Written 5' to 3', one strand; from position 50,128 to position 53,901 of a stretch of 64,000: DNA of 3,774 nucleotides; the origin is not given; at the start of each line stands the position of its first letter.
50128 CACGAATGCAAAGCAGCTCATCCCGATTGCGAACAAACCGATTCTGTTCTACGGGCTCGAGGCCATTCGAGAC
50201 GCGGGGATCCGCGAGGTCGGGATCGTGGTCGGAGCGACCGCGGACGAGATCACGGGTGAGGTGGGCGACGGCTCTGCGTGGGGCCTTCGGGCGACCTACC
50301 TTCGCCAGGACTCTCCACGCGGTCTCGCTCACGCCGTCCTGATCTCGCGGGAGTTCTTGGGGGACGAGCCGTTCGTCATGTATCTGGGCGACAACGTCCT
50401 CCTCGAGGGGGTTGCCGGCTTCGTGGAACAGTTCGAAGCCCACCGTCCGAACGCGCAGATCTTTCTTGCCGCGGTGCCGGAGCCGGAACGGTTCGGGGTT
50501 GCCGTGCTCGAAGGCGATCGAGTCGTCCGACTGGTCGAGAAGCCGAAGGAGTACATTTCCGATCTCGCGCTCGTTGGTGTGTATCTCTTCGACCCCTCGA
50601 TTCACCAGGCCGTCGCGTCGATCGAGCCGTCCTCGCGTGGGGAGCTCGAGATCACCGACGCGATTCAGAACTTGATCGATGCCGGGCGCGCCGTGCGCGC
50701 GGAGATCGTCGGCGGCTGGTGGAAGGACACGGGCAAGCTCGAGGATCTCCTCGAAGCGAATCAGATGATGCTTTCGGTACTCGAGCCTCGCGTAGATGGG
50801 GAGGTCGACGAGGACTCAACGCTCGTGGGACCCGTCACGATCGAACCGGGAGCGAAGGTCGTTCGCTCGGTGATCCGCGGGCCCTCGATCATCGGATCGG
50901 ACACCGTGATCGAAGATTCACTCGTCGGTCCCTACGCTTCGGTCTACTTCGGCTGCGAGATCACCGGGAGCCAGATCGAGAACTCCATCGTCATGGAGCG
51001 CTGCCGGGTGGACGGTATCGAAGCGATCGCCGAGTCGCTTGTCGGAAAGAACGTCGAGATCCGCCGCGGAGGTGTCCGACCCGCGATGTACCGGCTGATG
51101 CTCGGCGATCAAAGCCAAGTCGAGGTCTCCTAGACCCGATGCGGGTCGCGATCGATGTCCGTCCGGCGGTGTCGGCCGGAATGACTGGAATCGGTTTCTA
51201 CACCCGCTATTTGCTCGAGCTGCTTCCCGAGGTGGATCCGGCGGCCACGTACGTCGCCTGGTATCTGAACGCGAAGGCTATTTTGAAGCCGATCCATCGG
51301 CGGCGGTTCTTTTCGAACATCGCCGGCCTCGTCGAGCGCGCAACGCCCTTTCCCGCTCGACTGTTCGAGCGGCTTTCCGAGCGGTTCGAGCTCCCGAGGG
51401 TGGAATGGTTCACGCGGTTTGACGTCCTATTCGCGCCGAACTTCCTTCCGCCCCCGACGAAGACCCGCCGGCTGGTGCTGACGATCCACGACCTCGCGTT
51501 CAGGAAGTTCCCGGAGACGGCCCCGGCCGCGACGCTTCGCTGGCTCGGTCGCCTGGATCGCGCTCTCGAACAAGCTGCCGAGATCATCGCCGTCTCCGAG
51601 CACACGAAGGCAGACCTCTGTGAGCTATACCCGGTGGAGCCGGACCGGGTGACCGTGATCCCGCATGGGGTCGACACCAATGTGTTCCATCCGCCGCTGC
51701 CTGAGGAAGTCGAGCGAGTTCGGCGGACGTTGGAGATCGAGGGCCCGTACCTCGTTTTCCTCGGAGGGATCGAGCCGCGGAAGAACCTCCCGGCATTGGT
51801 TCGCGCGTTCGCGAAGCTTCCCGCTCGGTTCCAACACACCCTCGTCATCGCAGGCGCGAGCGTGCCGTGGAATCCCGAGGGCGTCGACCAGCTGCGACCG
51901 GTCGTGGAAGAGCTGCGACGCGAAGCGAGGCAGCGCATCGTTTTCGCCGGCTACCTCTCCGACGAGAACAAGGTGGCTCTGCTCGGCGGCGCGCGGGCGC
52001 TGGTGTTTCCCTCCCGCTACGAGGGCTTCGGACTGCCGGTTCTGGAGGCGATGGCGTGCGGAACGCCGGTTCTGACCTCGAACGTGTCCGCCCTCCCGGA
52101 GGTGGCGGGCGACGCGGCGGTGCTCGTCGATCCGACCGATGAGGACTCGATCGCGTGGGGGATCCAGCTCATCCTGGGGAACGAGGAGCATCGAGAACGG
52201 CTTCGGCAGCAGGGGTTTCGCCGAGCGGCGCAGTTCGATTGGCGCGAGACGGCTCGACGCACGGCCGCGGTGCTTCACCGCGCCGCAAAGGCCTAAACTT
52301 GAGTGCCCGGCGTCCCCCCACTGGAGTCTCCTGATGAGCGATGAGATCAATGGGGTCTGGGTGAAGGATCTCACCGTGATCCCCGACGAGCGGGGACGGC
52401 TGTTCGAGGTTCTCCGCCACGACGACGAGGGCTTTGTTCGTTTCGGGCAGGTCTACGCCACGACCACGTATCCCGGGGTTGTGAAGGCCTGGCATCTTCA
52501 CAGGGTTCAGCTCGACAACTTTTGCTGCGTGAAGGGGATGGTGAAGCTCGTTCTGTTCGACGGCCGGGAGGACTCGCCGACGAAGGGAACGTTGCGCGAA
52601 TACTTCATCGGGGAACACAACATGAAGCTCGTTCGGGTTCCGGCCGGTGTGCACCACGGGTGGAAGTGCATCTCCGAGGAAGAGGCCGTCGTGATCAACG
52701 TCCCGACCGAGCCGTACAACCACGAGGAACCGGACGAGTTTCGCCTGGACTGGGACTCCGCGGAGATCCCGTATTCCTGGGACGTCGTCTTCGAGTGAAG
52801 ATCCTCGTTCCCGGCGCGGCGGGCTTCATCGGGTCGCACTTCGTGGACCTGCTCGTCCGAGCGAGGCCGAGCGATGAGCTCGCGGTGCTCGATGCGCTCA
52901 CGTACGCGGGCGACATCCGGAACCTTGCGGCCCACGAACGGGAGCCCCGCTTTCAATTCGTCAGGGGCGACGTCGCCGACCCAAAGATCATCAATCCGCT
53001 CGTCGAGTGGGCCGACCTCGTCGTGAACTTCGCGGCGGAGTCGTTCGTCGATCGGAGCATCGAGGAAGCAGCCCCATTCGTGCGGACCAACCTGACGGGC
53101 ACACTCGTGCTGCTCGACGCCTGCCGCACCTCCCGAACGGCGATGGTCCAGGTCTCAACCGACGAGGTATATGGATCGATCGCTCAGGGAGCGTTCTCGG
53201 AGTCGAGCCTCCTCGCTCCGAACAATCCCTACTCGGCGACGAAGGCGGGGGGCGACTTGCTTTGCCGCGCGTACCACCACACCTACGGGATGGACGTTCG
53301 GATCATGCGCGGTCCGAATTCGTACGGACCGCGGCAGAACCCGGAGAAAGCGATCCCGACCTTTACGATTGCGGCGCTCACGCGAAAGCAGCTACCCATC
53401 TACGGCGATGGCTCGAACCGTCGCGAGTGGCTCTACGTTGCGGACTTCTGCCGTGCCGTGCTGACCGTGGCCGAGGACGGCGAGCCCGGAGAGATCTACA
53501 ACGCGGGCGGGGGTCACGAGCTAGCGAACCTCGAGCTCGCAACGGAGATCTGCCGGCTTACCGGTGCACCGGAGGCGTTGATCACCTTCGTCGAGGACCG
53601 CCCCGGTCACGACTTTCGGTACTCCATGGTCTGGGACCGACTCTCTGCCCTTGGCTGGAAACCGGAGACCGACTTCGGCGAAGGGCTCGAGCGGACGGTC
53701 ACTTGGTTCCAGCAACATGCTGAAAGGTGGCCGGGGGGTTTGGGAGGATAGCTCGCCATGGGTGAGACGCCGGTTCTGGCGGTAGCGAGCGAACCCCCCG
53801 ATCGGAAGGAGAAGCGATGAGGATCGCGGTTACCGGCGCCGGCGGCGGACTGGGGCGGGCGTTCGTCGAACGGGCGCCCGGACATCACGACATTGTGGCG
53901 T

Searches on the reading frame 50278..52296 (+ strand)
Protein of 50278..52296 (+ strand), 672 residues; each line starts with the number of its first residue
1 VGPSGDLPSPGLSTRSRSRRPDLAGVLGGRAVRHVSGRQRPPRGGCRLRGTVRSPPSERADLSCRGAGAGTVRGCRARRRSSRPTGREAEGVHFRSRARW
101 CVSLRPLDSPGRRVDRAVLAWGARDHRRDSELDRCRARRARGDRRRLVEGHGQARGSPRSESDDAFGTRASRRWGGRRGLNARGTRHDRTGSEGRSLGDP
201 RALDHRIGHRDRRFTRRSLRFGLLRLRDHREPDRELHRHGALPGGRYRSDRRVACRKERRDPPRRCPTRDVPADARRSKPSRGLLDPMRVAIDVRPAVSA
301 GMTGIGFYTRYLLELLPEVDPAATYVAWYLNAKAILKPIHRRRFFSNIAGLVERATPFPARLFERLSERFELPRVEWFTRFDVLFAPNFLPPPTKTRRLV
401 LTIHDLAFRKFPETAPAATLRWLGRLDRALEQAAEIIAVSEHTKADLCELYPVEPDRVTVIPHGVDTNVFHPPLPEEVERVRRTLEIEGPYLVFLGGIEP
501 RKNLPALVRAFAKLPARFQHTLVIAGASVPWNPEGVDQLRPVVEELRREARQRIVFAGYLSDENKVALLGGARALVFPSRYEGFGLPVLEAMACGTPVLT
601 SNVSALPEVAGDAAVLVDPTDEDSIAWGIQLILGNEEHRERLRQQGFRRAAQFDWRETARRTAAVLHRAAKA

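Call 58: search_protein_families(library=pfam, proteins=[window:50278-52296:+], max_evalue=0.0001)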
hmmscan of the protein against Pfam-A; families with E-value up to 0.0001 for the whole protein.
window:50278-52296:+ (672 aa): 5 families
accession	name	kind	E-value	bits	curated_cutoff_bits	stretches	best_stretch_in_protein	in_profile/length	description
PF00534.26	Glycos_transf_1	-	2.2e-34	118.9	26.4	1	488-647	14-170/172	Glycosyl transferases group 1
PF13692.12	Glyco_trans_1_4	-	1.6e-26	93.7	27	1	490-633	2-140/142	Glycosyl transferases group 1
PF13439.12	Glyco_transf_4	-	7e-15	55.9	28.5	1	352-468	44-169/170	Glycosyltransferase Family 4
PF20706.3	GT4-conflict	-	6.4e-14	52.2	26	1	470-617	177-324/385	Family 4 Glycosyltransferase in conflict systems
PF13524.12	Glyco_trans_1_2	-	3.9e-07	30.6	25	1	518-660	13-140/144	Glycosyl transferase-like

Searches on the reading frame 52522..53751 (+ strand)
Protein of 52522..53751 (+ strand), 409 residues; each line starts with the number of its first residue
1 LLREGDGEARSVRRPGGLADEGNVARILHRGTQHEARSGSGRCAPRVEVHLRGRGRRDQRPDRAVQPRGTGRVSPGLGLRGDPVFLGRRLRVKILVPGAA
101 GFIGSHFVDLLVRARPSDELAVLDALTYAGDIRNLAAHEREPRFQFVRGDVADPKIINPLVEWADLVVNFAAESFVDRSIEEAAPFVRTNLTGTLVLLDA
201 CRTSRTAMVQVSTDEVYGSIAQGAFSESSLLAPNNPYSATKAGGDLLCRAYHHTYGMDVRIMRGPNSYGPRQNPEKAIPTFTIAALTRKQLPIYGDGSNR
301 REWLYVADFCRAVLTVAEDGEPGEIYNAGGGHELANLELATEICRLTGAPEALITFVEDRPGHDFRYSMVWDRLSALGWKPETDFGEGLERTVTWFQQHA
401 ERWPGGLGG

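Call 58: search_protein_families(library=pfam, proteins=[window:52522-53751:+], max_evalue=0.0001)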
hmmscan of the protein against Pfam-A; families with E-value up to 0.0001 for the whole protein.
window:52522-53751:+ (409 aa): 7 families
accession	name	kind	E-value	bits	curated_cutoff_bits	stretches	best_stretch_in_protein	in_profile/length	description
PF16363.11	GDP_Man_Dehyd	-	1.6e-63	215.6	27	1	95-391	1-331/332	GDP-mannose 4,6 dehydratase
PF01370.27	Epimerase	-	4.2e-55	187.2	20.9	1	94-329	1-240/240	NAD dependent epimerase/dehydratase family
PF04321.23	RmlD_sub_bind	-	3.3e-16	59.6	27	1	93-354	2-238/287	RmlD substrate binding domain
PF01073.25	3Beta_HSD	-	1.4e-12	47.7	22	1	95-312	1-224/280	3-beta hydroxysteroid dehydrogenase/isomerase family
PF02719.21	Polysacc_synt_2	-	2.4e-11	43.8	20.2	1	94-364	1-268/293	Polysaccharide biosynthesis protein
PF07993.18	NAD_binding_4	-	1.1e-09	38.3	20.1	1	98-269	3-209/258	Male sterility protein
PF03435.24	Sacchrp_dh_NADP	-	2.4e-05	25.1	25.1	1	94-174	1-79/129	Saccharopine dehydrogenase NADP binding domain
